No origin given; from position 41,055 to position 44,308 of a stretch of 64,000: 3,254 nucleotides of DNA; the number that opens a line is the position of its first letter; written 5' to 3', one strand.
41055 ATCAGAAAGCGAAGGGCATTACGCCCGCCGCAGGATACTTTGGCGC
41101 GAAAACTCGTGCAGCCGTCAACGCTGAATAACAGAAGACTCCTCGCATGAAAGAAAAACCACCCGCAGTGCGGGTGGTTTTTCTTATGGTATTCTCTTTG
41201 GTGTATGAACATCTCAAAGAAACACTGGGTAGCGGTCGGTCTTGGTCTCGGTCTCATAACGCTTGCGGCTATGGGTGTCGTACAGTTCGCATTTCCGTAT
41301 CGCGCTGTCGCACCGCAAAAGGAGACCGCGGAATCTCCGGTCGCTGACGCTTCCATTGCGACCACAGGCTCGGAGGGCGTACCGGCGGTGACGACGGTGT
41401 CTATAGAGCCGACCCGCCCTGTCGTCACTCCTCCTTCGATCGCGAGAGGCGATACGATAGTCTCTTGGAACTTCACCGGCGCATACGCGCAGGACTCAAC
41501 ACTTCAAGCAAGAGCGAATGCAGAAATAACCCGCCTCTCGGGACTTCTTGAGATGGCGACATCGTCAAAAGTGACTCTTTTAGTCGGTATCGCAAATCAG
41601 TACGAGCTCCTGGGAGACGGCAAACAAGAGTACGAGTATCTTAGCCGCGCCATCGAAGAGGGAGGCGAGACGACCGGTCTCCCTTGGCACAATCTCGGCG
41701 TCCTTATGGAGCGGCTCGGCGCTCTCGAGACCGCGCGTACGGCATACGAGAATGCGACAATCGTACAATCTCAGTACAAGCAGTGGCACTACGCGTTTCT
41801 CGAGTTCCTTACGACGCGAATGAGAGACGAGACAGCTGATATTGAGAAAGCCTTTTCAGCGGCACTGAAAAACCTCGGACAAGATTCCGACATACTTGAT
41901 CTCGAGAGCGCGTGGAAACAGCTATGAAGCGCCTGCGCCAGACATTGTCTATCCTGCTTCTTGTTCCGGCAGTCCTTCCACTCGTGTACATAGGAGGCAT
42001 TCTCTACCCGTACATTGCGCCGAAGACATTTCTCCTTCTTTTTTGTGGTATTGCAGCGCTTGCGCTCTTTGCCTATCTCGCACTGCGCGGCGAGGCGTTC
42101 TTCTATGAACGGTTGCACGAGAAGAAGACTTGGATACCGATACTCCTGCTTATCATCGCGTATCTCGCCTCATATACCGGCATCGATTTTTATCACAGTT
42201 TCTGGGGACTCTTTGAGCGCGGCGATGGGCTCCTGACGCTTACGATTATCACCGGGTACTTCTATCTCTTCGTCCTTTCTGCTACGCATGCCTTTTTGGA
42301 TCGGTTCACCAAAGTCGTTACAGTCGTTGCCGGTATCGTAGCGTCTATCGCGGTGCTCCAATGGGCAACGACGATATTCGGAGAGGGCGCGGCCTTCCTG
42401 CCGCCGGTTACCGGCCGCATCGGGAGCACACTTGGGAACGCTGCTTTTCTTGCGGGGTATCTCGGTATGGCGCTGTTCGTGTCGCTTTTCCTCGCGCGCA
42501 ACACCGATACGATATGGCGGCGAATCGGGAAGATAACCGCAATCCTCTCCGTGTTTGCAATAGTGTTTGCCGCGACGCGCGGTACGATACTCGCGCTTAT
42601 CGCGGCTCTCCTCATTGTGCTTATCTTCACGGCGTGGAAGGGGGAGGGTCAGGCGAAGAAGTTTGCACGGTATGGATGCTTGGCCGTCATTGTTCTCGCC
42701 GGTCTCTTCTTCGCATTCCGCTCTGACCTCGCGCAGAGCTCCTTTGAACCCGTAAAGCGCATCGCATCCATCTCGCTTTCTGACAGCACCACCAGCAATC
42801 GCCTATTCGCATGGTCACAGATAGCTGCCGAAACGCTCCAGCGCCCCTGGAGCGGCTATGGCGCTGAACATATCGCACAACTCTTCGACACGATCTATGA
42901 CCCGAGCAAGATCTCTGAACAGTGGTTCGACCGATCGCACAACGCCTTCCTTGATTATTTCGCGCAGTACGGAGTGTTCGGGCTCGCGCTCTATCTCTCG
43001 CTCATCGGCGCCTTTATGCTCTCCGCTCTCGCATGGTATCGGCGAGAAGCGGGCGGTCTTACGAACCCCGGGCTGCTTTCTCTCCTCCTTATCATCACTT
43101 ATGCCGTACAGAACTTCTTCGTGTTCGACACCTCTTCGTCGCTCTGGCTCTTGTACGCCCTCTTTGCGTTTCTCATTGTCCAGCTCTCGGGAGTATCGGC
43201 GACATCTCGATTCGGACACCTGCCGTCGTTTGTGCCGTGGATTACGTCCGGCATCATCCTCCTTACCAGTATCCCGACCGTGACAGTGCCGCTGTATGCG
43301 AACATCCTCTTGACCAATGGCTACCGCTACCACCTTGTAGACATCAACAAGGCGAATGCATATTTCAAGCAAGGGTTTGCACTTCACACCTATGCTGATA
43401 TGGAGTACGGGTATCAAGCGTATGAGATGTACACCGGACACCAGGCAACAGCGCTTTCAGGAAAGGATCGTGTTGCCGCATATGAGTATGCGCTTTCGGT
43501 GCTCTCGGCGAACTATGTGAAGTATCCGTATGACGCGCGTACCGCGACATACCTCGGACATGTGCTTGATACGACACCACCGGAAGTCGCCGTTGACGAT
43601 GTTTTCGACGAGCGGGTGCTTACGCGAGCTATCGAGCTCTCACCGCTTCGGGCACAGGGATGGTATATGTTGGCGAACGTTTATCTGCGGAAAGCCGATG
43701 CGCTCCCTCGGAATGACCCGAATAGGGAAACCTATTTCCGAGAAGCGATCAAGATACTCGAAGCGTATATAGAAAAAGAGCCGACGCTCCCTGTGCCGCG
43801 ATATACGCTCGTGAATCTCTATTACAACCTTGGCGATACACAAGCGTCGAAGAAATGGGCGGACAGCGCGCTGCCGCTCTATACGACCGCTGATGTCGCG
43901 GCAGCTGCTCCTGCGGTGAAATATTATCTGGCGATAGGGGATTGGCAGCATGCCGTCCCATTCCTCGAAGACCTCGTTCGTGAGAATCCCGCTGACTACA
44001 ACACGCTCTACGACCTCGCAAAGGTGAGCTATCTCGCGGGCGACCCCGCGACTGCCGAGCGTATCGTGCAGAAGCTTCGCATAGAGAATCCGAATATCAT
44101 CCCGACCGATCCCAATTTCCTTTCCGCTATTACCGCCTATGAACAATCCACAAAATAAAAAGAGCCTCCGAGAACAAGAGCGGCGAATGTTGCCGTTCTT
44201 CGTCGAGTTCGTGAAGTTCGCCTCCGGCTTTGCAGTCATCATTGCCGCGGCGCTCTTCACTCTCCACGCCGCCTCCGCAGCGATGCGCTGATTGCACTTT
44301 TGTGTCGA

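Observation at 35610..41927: Cluster of secreted Thr/Ser/Ala-rich proteins sharing a conserved linker motif followed by a peptidoglycan-binding domain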

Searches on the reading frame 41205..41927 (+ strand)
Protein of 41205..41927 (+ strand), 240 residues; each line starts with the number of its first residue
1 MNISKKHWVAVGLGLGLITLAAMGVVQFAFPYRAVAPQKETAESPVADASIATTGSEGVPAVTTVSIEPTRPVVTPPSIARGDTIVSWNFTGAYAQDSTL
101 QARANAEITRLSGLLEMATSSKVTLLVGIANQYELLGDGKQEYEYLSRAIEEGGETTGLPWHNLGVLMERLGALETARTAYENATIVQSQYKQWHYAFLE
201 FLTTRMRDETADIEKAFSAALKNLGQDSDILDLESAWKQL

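Call 3: search_protein_families(library=pfam, proteins=[window:41205-41927:+], max_evalue=0.1)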
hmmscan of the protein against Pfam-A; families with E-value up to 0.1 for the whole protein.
window:41205-41927:+ (240 aa): 2 families
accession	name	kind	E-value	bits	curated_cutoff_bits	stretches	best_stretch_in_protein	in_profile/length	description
PF13428.12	TPR_14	-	0.0041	18.1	23.5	0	161-185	4-28/44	Tetratricopeptide repeat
PF07719.23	TPR_2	-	0.029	14.9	27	0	161-184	4-27/34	Tetratricopeptide repeat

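Call 37: search_protein_families(library=ncbifam, proteins=[window:41205-41927:+], max_evalue=0.1)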
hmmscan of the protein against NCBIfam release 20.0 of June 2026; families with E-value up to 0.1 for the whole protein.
window:41205-41927:+ (240 aa): 2 families
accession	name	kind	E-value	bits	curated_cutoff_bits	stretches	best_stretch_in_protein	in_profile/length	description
NF052312.1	T9SS_PorW_SprE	equivalog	0.0063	15.2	250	1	102-228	158-283/716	type IX secretion system periplasmic lipoprotein PorW/SprE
TIGR02521.1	type_IV_pilW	equivalog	0.019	14.5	154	1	128-223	36-128/234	type IV pilus biogenesis/stability protein PilW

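Call 103: search_solved_structures(query=window:41205-41927:+, max_evalue=1)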
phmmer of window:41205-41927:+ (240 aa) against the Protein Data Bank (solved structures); distinct sequences matched with E-value up to 1: 10.
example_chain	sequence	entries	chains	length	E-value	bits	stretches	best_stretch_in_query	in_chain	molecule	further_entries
6b85_J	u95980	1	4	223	6.9e-05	25.8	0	159-188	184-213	TMHC4_R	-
8far_A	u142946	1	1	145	0.00034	23.5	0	159-185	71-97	I432-1-CC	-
8cus_A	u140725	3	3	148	0.00066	22.6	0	159-185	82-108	I432-1(NaCl) Chain A | I432-1(Imd) Chain A | I432-1-X3 Chain A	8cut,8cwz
8fwd_1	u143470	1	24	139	0.0013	21.7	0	159-186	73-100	O43-rpxdoc-EK1_B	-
11kc_A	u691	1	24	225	0.0066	19.4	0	159-188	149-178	Designed nanoparticle O43-TM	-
2q7f_A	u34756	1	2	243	0.074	15.9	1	136-223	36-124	YrrB protein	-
6xt9_H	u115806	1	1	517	0.16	14.8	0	160-240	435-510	Tetratricopeptide repeat domain 8 isoform 2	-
6vbu_8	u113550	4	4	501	0.26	14.1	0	160-240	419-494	Bardet-Biedl syndrome 8 protein | Tetratricopeptide repeat domain 8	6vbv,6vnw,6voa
3kd7_A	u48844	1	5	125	0.63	12.9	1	128-196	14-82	CTPR390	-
5j1f_A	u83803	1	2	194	0.97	12.3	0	105-179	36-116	Plectin,Plectin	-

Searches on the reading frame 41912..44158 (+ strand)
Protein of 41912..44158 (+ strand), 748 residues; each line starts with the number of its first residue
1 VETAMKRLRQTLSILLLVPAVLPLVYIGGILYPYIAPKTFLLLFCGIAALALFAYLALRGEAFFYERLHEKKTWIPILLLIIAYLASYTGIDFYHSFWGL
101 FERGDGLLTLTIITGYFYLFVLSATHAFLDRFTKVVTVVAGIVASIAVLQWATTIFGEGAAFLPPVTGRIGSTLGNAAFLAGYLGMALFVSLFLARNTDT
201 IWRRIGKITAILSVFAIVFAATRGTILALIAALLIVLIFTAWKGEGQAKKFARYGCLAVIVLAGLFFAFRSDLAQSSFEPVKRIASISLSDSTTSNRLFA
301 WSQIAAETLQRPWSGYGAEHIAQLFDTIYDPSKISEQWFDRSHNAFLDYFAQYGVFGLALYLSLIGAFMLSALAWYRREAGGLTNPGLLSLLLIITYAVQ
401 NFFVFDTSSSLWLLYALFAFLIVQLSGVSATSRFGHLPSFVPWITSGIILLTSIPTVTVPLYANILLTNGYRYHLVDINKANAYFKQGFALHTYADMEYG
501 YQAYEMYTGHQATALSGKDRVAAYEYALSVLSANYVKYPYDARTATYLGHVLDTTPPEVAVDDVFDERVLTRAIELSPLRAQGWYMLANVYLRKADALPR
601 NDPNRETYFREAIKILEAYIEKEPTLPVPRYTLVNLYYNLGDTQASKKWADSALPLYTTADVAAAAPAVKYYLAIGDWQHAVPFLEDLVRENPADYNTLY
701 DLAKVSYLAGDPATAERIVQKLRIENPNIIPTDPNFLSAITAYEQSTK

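Call 3: search_protein_families(library=pfam, proteins=[window:41912-44158:+], max_evalue=0.1)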
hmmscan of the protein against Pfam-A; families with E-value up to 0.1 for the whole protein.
window:41912-44158:+ (748 aa): 12 families
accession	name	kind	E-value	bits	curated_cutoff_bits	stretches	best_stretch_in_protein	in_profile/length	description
PF04932.20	Wzy_C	-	7.6e-21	74.9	31.7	1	209-362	2-149/149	O-Antigen ligase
PF14559.12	TPR_19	-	6.9e-13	49.2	25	2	675-728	4-57/68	Tetratricopeptide repeat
PF13431.12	TPR_17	-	2.8e-08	33.8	24.4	1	570-595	2-27/34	Tetratricopeptide repeat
PF13428.12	TPR_14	-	4.1e-08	33.6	23.5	1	669-704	8-43/44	Tetratricopeptide repeat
PF25060.1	ARM_TT21_2nd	-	1.1e-07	32.1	27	1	679-728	205-254/270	Tetratricopeptide repeat protein 21 second ARM domain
PF13432.12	TPR_16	-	0.00031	21.6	32.7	1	669-724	4-59/65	Tetratricopeptide repeat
PF17874.7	TPR_MalT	-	0.0014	18.4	45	1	607-722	143-266/336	MalT-like TPR region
PF12895.13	ANAPC3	-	0.0092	16.7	27.2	0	677-724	4-51/82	Anaphase-promoting complex, cyclosome, subunit 3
PF20225.4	DUF6584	-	0.023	15.2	27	0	673-717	14-58/171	Family of unknown function (DUF6584)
PF07721.20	TPR_4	-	0.038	15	27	0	698-719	3-24/26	Tetratricopeptide repeat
PF07719.23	TPR_2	-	0.039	14.5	27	0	698-728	3-33/34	Tetratricopeptide repeat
PF03704.23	BTAD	-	0.061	14.1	22.1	0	647-723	47-123/146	Bacterial transcriptional activator domain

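Call 37: search_protein_families(library=ncbifam, proteins=[window:41912-44158:+], max_evalue=0.1)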
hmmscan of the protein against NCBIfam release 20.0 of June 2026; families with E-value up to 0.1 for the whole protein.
window:41912-44158:+ (748 aa): 5 families
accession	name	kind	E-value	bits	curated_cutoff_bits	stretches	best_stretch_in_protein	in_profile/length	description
TIGR00947.1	2A73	equivalog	1.5e-10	40.7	366.4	1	69-377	60-370/425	IctB family putative bicarbonate transporter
NF047371.1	FlcA_CTERM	equivalog_domain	1.3e-05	23.9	300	1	579-661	298-381/646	periplasmic flagellar collar protein FlcA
NF040959.1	MamA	equivalog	1.7e-05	24.3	200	1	610-704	54-147/204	magnetosome protein MamA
TIGR02917.1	PEP_TPR_lipo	equivalog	0.00017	19.6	312.2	1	610-721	550-660/899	XrtA/PEP-CTERM system TPR-repeat protein PrsT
TIGR04370.1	glyco_rpt_poly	subfamily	0.022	13.7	40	0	40-422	15-394/396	oligosaccharide repeat unit polymerase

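Call 58: search_solved_structures(query=window:41912-44158:+, max_evalue=1)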
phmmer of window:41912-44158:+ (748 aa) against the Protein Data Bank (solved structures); distinct sequences matched with E-value up to 1: 20.
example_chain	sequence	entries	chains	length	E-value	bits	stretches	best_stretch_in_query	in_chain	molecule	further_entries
9qhb_A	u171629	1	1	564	8e-24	87.4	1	571-656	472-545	Engineered tetratricopeptide repeat protein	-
9qhc_A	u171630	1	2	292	1e-12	50.7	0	570-598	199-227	Engineered tetratricopeptide repeat protein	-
8bu0_A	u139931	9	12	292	3.8e-12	48.8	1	570-656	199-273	Consensus tetratricopeptide repeat protein | Crystal structure of an 8-repeat consensus TPR superhelix with Zinc. | Monomer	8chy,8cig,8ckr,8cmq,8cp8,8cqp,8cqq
2fo7_A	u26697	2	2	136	4.2e-06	28.8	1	570-654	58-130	SYNTHETIC CONSENSUS TPR PROTEIN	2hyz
8ch0_A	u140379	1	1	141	4.6e-06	28.7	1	570-654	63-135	Consensus tetratricopeptide repeat protein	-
1na0_A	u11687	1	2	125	0.00069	21.5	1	570-654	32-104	designed protein CTPR3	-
2wqh_A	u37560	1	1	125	0.0062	18.4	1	570-659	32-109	CTPR3Y3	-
3kd7_A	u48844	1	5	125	0.022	16.6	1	571-646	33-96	CTPR390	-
6vfi_B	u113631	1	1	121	0.035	15.9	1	573-656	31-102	O43_dn18B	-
6vfh_A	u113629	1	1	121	0.037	15.8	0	570-596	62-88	T33_dn10A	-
6v8e_A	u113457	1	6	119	0.039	15.7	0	570-596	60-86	Designed protein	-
5lfm_A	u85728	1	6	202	0.042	15.6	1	610-707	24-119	Magnetosome protein MamA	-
5lfl_A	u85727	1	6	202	0.042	15.6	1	610-707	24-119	Magnetosome protein MamA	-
7obi_A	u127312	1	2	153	0.047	15.5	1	607-728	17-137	CTPR-rv4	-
4xi0_A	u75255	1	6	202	0.056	15.2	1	610-707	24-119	Magnetosome protein MamA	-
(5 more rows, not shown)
